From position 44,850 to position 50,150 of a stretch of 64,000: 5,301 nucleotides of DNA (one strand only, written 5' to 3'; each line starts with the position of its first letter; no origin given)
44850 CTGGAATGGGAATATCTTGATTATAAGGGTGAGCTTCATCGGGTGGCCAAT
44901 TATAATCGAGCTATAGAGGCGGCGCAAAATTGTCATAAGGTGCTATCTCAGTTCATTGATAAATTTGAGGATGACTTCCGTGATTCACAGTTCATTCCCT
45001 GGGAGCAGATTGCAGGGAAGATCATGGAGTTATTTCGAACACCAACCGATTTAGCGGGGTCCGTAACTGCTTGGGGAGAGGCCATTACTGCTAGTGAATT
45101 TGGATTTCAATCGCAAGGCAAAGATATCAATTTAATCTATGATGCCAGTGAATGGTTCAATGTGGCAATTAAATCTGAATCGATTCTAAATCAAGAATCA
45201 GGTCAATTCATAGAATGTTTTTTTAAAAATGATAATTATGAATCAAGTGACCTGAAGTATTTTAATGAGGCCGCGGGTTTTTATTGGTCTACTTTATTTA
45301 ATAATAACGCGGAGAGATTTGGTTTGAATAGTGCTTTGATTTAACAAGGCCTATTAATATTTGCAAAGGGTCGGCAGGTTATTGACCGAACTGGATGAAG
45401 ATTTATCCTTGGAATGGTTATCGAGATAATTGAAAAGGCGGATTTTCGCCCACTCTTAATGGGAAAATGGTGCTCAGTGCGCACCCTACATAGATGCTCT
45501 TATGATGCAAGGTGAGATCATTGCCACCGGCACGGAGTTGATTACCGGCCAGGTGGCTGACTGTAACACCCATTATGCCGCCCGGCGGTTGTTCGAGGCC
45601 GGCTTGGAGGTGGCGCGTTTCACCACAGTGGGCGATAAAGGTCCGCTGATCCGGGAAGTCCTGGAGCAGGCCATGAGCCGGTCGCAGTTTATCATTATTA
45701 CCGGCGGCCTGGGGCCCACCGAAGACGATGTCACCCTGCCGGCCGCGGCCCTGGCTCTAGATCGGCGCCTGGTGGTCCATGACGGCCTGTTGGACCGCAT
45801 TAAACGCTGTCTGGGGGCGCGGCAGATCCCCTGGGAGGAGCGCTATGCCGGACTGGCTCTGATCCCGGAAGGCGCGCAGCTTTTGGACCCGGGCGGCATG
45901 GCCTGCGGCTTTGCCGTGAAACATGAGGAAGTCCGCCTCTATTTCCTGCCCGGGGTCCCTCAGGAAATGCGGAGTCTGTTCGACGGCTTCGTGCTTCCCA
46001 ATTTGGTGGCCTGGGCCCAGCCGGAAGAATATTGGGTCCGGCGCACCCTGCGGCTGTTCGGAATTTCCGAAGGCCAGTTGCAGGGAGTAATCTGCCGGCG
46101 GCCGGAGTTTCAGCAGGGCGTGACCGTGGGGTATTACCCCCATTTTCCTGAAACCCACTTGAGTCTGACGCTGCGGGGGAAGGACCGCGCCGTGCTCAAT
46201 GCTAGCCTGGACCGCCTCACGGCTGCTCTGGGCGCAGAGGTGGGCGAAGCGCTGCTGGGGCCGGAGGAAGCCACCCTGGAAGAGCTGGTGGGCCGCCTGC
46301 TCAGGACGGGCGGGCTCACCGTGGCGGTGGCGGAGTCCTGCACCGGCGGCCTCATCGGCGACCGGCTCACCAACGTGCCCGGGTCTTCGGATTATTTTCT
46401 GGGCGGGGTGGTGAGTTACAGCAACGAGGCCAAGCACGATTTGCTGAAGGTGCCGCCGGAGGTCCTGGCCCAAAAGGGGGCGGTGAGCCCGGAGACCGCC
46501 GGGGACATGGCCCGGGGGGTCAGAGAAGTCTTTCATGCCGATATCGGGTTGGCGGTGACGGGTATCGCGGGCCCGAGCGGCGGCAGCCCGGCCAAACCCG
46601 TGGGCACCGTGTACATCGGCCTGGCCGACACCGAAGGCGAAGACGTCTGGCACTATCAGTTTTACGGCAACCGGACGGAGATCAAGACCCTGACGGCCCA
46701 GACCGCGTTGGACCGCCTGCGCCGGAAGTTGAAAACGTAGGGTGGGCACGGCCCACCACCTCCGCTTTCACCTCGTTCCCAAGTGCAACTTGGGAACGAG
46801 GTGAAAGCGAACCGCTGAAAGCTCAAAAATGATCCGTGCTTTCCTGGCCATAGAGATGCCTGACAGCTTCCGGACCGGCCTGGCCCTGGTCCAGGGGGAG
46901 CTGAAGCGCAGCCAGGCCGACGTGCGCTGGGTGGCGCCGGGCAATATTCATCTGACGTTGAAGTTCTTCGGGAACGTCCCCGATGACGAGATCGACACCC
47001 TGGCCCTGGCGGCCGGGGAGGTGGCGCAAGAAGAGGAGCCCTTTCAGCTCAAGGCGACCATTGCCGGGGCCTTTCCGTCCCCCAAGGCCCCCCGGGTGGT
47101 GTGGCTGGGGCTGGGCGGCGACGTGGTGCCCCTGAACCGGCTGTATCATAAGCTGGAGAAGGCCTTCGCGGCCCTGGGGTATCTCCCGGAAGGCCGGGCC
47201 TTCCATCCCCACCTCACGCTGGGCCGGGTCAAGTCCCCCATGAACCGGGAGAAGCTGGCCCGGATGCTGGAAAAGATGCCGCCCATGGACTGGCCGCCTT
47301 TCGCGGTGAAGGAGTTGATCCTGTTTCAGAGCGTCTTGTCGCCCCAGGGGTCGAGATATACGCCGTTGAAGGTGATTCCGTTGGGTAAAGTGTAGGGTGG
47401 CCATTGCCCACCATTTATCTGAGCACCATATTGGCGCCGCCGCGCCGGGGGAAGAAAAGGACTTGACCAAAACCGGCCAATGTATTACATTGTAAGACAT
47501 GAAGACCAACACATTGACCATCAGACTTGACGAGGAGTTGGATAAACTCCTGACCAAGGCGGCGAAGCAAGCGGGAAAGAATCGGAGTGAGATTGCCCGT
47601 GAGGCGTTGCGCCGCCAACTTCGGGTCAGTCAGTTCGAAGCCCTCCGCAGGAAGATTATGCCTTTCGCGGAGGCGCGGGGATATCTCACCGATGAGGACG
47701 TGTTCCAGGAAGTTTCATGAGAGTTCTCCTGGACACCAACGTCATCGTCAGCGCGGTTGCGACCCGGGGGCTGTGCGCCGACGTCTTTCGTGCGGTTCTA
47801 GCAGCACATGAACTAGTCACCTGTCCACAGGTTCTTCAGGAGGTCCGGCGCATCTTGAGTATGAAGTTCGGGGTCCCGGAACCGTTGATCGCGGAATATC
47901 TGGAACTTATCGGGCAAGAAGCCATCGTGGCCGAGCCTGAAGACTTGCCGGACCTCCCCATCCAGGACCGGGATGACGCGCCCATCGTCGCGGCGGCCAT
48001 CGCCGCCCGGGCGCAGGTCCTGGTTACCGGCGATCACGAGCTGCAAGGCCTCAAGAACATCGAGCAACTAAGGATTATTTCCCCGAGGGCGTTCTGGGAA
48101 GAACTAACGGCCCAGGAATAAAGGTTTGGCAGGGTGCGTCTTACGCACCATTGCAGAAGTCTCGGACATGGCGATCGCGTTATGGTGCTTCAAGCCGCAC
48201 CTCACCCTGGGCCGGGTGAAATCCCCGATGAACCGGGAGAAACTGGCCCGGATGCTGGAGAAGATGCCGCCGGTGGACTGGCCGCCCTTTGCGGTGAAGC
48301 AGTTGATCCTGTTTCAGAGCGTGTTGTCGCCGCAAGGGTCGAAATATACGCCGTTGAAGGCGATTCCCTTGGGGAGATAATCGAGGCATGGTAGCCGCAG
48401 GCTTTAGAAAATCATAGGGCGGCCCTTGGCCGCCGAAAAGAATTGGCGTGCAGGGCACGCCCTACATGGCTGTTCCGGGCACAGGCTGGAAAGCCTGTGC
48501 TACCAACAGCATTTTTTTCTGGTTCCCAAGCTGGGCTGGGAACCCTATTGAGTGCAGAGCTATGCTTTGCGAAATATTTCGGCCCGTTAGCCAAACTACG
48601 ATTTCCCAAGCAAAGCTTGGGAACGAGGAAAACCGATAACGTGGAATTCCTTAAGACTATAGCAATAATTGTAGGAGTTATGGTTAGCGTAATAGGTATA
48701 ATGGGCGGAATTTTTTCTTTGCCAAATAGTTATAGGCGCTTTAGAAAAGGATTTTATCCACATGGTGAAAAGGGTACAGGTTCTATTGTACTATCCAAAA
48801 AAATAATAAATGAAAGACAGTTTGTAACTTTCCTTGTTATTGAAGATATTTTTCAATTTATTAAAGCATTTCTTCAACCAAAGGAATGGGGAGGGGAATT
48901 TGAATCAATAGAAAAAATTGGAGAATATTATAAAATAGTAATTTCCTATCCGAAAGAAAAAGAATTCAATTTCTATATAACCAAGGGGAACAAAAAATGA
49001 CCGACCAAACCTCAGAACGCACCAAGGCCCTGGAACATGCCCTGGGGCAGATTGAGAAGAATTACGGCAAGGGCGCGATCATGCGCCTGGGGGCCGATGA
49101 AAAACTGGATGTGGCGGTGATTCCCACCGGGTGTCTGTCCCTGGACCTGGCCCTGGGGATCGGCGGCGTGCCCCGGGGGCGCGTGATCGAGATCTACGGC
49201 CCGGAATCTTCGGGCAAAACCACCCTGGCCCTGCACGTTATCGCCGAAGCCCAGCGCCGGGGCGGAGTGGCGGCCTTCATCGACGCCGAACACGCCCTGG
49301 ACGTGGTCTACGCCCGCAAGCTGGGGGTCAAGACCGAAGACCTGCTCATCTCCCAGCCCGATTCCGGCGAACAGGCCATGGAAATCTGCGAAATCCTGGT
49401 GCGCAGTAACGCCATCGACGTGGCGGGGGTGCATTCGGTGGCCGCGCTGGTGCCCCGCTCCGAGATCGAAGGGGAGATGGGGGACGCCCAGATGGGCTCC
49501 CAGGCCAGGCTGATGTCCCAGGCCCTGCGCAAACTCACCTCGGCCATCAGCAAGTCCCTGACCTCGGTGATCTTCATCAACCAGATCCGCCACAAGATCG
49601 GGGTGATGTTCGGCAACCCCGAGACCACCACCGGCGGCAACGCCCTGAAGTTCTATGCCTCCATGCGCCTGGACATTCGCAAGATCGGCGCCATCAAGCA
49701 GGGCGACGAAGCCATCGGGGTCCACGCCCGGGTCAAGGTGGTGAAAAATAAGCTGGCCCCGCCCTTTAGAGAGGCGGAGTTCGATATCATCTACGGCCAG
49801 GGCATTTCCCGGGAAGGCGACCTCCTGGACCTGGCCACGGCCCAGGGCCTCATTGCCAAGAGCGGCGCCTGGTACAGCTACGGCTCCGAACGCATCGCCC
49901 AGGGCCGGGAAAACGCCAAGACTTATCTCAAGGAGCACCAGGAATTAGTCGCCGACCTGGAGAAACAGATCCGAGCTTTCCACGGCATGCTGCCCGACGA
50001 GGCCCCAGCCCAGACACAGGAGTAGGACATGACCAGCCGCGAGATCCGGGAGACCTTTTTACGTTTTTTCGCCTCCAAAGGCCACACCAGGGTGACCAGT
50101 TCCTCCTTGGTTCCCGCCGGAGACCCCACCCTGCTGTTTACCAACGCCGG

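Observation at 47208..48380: RHH-PIN toxin-antitoxin cassette bracketed by a diverged direct duplication of the thpR 3' end, with no integrase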

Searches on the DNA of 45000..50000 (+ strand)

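Call 63: search_rna_families(source=window, start=45000, end=50000, threshold=evalue, max_evalue=0.1)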
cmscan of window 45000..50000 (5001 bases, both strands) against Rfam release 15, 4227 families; matches with E-value up to 0.1: 0.
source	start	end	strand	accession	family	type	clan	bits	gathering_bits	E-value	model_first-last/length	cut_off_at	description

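Call 75: search_dna_similar(query=window:47393-48187:+, collection=plasmids, mode=distant, max_rows=8)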
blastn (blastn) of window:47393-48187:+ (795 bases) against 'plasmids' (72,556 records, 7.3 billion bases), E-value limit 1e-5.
No match.

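Call 76: search_dna_similar(query=window:47393-48187:+, collection=phages, mode=distant, max_rows=8)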
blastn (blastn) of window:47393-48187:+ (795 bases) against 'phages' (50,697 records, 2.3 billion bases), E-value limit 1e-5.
No match.
